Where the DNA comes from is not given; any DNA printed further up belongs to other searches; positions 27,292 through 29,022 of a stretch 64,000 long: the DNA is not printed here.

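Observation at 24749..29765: GntR-controlled operon PrpD-like + ICL/PEP-mutase-like lyase + LeuC/LeuD-like hydratase: candidate uncharacterised substituted-maleate/aconitate-type acid pathway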

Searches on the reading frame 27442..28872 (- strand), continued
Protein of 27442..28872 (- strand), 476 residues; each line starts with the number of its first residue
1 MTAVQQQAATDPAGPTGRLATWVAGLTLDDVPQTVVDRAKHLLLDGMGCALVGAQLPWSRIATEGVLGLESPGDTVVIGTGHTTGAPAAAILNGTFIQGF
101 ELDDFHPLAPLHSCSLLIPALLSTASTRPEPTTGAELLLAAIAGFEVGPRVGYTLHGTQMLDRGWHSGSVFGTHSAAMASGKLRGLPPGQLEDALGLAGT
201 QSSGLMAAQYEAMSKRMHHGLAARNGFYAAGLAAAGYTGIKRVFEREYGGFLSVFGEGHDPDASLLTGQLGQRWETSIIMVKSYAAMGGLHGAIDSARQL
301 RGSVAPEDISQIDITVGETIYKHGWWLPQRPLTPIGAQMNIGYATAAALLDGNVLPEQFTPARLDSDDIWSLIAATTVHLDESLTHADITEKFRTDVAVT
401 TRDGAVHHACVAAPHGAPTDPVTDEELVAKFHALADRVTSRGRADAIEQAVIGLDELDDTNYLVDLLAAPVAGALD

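Call 25: get_annotated_region(hit=H5, flank=9000)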
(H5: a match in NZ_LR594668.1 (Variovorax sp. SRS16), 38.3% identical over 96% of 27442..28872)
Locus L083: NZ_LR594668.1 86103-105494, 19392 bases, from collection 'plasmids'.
description: Variovorax sp. SRS16 plasmid 3
organism: Variovorax sp. SRS16 (NCBI taxid 282217)
taxonomy: Bacteria; Pseudomonadota; Betaproteobacteria; Burkholderiales; Comamonadaceae; Variovorax; Variovorax sp. SRS16
host: -; source: linuron-contaminated soil; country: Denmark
typing (MOB-suite, as given by PLSDB): non-mobilizable
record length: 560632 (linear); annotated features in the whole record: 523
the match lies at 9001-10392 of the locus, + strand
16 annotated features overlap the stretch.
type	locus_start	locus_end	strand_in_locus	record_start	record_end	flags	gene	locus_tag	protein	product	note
CDS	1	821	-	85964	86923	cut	-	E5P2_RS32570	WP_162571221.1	tripartite tricarboxylate transporter substrate binding protein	-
CDS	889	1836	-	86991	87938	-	trxB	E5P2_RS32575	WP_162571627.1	thioredoxin-disulfide reductase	-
CDS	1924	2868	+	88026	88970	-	-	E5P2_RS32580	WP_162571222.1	LysR family transcriptional regulator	-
CDS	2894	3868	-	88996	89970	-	-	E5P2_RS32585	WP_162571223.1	tripartite tricarboxylate transporter substrate binding protein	-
CDS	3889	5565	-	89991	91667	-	-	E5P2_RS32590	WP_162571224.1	GMC family oxidoreductase N-terminal domain-containing protein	-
CDS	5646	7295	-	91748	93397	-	-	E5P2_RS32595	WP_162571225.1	GMC family oxidoreductase N-terminal domain-containing protein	-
CDS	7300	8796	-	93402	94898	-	-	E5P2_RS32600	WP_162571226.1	aldehyde dehydrogenase family protein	-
CDS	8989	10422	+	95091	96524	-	-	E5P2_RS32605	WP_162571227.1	MmgE/PrpD family protein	-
CDS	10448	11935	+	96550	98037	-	-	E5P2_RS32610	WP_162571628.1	aldehyde dehydrogenase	-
CDS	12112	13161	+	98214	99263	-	-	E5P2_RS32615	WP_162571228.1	IS110 family transposase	-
CDS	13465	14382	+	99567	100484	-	-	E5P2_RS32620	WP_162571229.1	LysR family transcriptional regulator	GO:0006355 - regulation of DNA-templated transcription [Evidence IEA]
CDS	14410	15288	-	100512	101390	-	-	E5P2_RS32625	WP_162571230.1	tripartite tricarboxylate transporter substrate binding protein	-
CDS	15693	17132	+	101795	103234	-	-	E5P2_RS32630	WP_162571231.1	aldehyde dehydrogenase family protein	-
CDS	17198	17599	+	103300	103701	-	-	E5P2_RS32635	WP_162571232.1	carboxymuconolactone decarboxylase family protein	-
CDS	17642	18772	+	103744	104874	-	-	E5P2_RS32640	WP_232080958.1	zinc-binding dehydrogenase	-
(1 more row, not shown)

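Call 34: search_protein_families(library=pfam, proteins=[L082:1326-2948:+, L082:4008-5438:+, L082:7776-8423:+, L082:10501-11631:+, L082:12212-13264:+, L082:13261-14907:+, L082:8243-8983:+], max_evalue=0.00001)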
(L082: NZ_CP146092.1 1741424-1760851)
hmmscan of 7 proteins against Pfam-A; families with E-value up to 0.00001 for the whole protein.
L082:1326-2948:+ (540 aa): 1 family
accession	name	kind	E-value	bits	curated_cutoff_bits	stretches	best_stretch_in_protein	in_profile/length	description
PF07690.21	MFS_1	-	1e-36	127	33.4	1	39-433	1-346/347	Major Facilitator Superfamily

L082:4008-5438:+ (476 aa): 2 families
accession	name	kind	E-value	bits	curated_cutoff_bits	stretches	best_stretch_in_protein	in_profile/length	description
PF00083.30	Sugar_tr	-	2.9e-39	135.6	22.3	1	88-475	52-449/452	Sugar (and other) transporter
PF07690.21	MFS_1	-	9.9e-27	94.2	33.4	2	84-342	34-258/347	Major Facilitator Superfamily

L082:7776-8423:+ (215 aa): 1 family
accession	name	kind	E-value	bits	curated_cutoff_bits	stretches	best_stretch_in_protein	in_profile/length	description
PF00694.25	Aconitase_C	-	8.6e-28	97.7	22.8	1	3-125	1-130/131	Aconitase C-terminal domain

L082:10501-11631:+ (376 aa): 2 families
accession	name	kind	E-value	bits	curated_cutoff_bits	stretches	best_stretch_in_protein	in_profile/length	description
PF13609.12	Porin_4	-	3e-50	172.2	27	1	7-341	1-308/310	Gram-negative porin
PF00267.27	Porin_1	-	7.8e-06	26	23.7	1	61-144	24-109/337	Gram-negative porin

L082:12212-13264:+ (350 aa): 0 families

L082:13261-14907:+ (548 aa): 3 families
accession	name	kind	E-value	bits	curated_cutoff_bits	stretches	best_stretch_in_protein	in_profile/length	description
PF01068.26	DNA_ligase_A_M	-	5.7e-27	95.2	26.2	1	214-414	3-204/204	ATP dependent DNA ligase domain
PF04675.19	DNA_ligase_A_N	-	1.3e-10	42.1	24.6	1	2-161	3-174/174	DNA ligase N terminus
PF04679.21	DNA_ligase_A_C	-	1.8e-08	35.1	27.5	1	435-530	2-94/94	ATP dependent DNA ligase C terminal region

L082:8243-8983:+ (246 aa): 1 family
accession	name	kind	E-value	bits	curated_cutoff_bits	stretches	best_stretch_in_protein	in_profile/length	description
PF01161.25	PBP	-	9e-25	88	24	1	114-243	9-135/135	Phosphatidylethanolamine-binding protein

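Call 37: list_cluster_members(proteins=[P0121, P0123, P0124, P0125, P0126, P0127, P0129, P0130, P0132, P0133])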
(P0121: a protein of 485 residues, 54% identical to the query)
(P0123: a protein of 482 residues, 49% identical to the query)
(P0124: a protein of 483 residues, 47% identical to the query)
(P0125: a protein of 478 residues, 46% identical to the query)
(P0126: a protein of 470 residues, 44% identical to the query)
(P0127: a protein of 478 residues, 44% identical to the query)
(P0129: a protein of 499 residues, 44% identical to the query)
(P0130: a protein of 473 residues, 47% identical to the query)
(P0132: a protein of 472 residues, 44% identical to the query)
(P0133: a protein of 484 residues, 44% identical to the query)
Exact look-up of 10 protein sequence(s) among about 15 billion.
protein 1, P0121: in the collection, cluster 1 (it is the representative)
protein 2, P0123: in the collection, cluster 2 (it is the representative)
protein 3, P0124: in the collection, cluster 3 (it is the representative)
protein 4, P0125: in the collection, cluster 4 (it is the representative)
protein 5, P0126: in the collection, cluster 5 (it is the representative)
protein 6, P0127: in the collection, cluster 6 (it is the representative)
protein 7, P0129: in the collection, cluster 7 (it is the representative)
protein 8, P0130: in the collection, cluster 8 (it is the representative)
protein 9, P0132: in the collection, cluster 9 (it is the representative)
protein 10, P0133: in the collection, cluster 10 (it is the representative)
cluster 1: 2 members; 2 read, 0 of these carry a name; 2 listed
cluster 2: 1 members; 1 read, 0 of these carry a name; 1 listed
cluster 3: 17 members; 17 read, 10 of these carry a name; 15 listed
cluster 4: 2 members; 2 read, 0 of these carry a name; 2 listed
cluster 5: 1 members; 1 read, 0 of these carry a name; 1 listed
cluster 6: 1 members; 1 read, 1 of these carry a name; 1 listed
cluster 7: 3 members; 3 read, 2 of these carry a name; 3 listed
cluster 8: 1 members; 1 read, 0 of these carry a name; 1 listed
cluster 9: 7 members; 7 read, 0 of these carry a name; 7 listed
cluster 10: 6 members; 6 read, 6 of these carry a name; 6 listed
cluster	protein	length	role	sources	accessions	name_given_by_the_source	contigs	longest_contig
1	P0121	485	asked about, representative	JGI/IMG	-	-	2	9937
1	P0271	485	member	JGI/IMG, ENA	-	-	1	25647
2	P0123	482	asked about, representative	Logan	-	-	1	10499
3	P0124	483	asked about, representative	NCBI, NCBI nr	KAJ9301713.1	hypothetical protein DTO217A2_7550 [Paecilomyces variotii]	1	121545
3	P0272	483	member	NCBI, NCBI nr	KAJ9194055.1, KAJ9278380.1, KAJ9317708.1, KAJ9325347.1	hypothetical protein DTO271D3_1806 [Paecilomyces variotii] | hypothetical protein DTO032I3_7529 [Paecilomyces variotii]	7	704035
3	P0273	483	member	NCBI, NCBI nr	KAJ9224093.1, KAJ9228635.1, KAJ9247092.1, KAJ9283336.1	hypothetical protein DTO207G8_8330 [Paecilomyces variotii] | hypothetical protein DTO169C6_3453 [Paecilomyces variotii]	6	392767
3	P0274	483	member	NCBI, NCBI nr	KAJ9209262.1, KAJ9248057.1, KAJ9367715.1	hypothetical protein DTO166G4_9135 [Paecilomyces variotii]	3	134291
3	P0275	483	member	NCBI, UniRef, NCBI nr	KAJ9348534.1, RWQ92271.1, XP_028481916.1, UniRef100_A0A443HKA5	putative immune-responsive protein [Paecilomyces variotii] | Putative immune-responsive protein n=1 Tax=Byssochlamys spectabilis TaxID=264951 ...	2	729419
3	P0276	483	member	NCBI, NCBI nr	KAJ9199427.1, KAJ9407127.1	hypothetical protein DTO164E3_4739 [Paecilomyces variotii]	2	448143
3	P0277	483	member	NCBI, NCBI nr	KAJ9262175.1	hypothetical protein DTO212C5_8022 [Paecilomyces variotii]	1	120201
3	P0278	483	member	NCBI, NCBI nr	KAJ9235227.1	hypothetical protein DTO166G5_4776 [Paecilomyces variotii]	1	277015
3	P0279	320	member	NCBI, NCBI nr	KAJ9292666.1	hypothetical protein DTO271G3_8559 [Paecilomyces variotii]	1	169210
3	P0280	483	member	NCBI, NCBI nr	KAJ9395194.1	hypothetical protein DTO282F9_7852 [Paecilomyces variotii]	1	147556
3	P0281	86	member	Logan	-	-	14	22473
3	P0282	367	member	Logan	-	-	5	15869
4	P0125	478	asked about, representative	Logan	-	-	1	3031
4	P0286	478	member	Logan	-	-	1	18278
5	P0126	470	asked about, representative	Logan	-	-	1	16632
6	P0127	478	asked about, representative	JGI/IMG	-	2-methylcitrate dehydratase PrpD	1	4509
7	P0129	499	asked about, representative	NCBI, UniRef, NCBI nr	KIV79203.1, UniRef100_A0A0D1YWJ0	hypothetical protein PV11_06774 [Exophiala sideris] | MmgE/PrpD family protein n=1 Tax=Exophiala sideris TaxID=1016849 RepID=A0A0D1YWJ0_9EURO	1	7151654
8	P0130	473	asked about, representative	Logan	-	-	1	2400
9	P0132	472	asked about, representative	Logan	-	-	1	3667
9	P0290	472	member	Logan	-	-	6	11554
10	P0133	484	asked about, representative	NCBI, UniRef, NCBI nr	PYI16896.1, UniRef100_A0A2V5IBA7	2-methylcitrate dehydratase PrpD [Aspergillus violaceofuscus CBS 115571] | 2-methylcitrate dehydratase PrpD n=1 Tax=Aspergillus violaceofuscus (strain CBS 115571) ...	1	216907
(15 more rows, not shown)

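Call 38: find_encoding_contigs(protein=P0271, flank=10000, max_places=3)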
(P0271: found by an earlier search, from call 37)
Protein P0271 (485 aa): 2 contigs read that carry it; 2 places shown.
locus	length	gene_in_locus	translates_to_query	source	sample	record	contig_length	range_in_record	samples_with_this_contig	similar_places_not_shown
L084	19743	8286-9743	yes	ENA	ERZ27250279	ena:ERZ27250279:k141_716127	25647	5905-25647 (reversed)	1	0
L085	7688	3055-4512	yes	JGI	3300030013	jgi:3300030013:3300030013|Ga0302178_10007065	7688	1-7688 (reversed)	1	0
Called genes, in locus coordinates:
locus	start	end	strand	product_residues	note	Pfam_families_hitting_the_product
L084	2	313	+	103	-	?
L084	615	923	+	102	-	-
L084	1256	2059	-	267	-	PF01904:DUF72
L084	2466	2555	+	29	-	-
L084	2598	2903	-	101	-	-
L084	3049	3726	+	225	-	PF00083:Sugar_tr, PF07690:MFS_1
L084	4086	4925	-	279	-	PF00392:GntR, PF07702:UTRA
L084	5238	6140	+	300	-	PF13714:PEP_mutase, PF00463:ICL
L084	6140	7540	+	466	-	PF00330:Aconitase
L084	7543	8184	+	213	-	PF00694:Aconitase_C, PF27512:LeuD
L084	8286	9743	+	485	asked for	PF03972:MmgE_PrpD_N, PF19305:MmgE_PrpD_C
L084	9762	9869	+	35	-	-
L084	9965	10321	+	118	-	PF01161:PBP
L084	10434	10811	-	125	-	PF04972:BON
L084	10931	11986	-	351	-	PF13609:Porin_4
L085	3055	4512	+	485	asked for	PF03972:MmgE_PrpD_N, PF19305:MmgE_PrpD_C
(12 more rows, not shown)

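Call 39: find_encoding_contigs(protein=P0123, flank=10000, max_places=3)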
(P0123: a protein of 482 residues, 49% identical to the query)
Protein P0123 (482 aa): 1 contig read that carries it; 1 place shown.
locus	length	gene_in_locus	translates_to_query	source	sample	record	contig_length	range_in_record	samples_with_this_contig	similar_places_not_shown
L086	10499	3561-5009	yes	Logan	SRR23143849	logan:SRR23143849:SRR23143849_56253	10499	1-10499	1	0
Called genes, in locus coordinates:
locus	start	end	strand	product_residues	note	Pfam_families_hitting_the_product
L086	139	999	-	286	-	PF13560:HTH_31, PF01381:HTH_3, PF17765:MLTR_LBD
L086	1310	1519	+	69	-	-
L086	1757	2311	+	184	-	-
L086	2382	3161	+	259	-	PF00753:Lactamase_B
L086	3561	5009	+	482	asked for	PF03972:MmgE_PrpD_N, PF19305:MmgE_PrpD_C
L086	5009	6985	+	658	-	PF00330:Aconitase, PF00694:Aconitase_C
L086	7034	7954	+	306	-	PF13714:PEP_mutase, PF00463:ICL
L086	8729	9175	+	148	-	-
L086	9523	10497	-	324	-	?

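Call 40: find_encoding_contigs(protein=P0133, flank=10000, max_places=2)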
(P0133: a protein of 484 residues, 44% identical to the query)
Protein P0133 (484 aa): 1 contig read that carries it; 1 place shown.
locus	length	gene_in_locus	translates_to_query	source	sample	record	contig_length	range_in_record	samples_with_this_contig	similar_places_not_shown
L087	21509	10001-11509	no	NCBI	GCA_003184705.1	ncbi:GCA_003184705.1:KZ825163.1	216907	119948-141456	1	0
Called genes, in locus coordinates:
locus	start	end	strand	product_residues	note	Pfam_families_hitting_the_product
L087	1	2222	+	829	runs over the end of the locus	PF00172:Zn_clus (weak), PF04082:Fungal_trans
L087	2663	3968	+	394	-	PF00096:zf-C2H2 (faint), PF00172:Zn_clus (weak), PF04082:Fungal_trans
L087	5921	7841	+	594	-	PF07690:MFS_1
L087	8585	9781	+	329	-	PF00264:Tyrosinase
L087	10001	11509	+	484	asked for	PF03972:MmgE_PrpD_N, PF19305:MmgE_PrpD_C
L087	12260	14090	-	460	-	PF07690:MFS_1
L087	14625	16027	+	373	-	PF14226:DIOX_N, PF03171:2OG-FeII_Oxy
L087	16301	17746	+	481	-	PF00481:PP2C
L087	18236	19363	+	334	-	PF22847:Glyco_hydro_43_rel (faint)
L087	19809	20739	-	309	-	PF05368:NmrA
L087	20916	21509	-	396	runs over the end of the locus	PF00724:Oxidored_FMN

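Call 41: find_encoding_contigs(protein=P0275, flank=10000, max_places=2)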
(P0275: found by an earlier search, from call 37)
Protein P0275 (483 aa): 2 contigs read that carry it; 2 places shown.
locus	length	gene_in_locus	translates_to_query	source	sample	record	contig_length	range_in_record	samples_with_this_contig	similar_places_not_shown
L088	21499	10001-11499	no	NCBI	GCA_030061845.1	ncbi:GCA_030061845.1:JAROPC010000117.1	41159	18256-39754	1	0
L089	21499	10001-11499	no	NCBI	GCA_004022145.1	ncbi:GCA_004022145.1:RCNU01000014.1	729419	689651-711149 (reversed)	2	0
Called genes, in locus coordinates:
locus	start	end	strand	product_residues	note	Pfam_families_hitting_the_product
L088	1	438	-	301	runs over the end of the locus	PF12697:Abhydrolase_6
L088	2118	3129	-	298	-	PF13714:PEP_mutase, PF00463:ICL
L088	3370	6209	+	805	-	PF00330:Aconitase, PF00694:Aconitase_C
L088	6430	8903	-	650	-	PF04082:Fungal_trans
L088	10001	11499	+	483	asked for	PF03972:MmgE_PrpD_N, PF19305:MmgE_PrpD_C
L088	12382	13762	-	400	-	PF04082:Fungal_trans (weak)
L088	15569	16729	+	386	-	PF04082:Fungal_trans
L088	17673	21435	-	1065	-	PF01979:Amidohydro_1, PF07969:Amidohydro_3 (faint), PF01557:FAA_hydrolase, PF00561:Abhydrolase_1, PF12146:Hydrolase_4, PF12697:Abhydrolase_6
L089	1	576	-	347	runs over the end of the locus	PF00561:Abhydrolase_1 (weak), PF12697:Abhydrolase_6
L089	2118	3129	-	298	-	PF13714:PEP_mutase, PF00463:ICL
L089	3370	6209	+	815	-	PF00330:Aconitase, PF00694:Aconitase_C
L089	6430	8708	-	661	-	PF00172:Zn_clus (weak), PF04082:Fungal_trans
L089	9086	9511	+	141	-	PF01161:PBP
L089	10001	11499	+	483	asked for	PF03972:MmgE_PrpD_N, PF19305:MmgE_PrpD_C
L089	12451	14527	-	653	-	PF04082:Fungal_trans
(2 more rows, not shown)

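Call 48: find_encoding_contigs(protein=P0126, flank=10000, max_places=2)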
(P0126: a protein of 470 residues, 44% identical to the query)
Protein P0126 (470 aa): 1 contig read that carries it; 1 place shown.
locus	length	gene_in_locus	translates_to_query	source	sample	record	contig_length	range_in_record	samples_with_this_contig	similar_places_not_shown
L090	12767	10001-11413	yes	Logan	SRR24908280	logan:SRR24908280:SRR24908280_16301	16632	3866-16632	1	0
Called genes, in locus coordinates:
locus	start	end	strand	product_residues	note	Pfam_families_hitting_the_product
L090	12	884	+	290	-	PF09339:HTH_IclR, PF01614:IclR_C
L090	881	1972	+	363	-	PF02423:OCD_Mu_crystall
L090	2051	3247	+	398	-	PF02515:CoA_transf_3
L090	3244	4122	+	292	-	PF03328:HpcH_HpaI, PF15617:C-C_Bond_Lyase (weak)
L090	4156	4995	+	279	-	PF04199:Cyclase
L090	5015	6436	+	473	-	PF03972:MmgE_PrpD_N, PF19305:MmgE_PrpD_C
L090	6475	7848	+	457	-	PF03972:MmgE_PrpD_N, PF19305:MmgE_PrpD_C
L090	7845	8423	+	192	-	PF01966:HD (weak)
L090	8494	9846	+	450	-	PF03972:MmgE_PrpD_N, PF19305:MmgE_PrpD_C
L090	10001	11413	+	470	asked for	PF03972:MmgE_PrpD_N, PF19305:MmgE_PrpD_C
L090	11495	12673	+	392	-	PF07690:MFS_1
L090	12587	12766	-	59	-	?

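Call 49: find_encoding_contigs(protein=P0286, flank=10000, max_places=2)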
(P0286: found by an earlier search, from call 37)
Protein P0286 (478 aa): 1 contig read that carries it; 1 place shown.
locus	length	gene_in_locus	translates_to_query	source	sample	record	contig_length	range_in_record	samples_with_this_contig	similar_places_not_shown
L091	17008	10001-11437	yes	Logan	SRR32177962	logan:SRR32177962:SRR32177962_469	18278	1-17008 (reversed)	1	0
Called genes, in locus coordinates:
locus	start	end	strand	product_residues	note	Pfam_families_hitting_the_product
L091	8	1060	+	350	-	PF00296:Bac_luciferase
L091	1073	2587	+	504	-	PF01970:TctA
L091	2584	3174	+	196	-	-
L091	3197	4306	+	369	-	PF09587:PGA_cap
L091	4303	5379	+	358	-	PF00296:Bac_luciferase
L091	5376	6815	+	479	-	PF03972:MmgE_PrpD_N, PF19305:MmgE_PrpD_C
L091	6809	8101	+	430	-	PF00330:Aconitase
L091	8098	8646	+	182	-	-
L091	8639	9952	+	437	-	PF07690:MFS_1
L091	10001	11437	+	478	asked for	PF03972:MmgE_PrpD_N, PF19305:MmgE_PrpD_C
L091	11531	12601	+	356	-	PF04303:PrpF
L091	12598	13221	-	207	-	PF19305:MmgE_PrpD_C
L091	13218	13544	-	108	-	PF02679:ComA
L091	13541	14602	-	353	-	PF00296:Bac_luciferase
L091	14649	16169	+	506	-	PF00890:FAD_binding_2, PF01266:DAO, PF03486:HI0933_like (weak), PF07992:Pyr_redox_2 (weak), PF12831:FAD_oxidored, PF13450:NAD_binding_8 (faint)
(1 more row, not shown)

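Call 50: find_encoding_contigs(protein=P0290, flank=10000, max_places=2)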
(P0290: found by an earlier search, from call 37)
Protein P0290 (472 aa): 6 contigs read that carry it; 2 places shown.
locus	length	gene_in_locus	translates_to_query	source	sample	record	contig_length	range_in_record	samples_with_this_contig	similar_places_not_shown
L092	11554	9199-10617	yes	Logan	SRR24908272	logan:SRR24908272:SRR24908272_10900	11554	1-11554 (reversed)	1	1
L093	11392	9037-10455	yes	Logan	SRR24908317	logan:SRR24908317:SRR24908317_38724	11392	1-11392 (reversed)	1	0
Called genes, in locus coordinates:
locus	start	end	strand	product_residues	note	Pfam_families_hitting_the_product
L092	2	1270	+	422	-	?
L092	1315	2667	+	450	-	PF03972:MmgE_PrpD_N, PF19305:MmgE_PrpD_C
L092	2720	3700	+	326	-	PF00682:HMGL-like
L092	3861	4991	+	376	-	PF04303:PrpF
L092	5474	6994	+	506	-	PF01970:TctA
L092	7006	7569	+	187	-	PF07331:TctB (weak)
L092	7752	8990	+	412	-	-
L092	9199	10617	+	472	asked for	PF03972:MmgE_PrpD_N, PF19305:MmgE_PrpD_C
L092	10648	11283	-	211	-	PF00694:Aconitase_C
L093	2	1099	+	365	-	?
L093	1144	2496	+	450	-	PF03972:MmgE_PrpD_N, PF19305:MmgE_PrpD_C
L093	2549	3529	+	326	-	PF00682:HMGL-like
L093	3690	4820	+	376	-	PF04303:PrpF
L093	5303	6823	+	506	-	PF01970:TctA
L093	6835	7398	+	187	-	PF07331:TctB (weak)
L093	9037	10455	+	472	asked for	PF03972:MmgE_PrpD_N, PF19305:MmgE_PrpD_C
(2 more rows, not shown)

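Call 69: search_protein_families(library=pfam, proteins=[L001:15733-16278:+, L082:8429-8983:+], max_evalue=0.001)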
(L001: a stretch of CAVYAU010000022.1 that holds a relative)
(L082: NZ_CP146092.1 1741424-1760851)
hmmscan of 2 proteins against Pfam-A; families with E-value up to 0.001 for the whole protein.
L001:15733-16278:+ (182 aa): 1 family
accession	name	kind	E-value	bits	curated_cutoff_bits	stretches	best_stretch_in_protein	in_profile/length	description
PF01161.25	PBP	-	3.2e-22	79.8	24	1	52-179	8-135/135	Phosphatidylethanolamine-binding protein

L082:8429-8983:+ (184 aa): 1 family
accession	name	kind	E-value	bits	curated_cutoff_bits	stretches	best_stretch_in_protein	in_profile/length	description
PF01161.25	PBP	-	4e-25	89.2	24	1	52-181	9-135/135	Phosphatidylethanolamine-binding protein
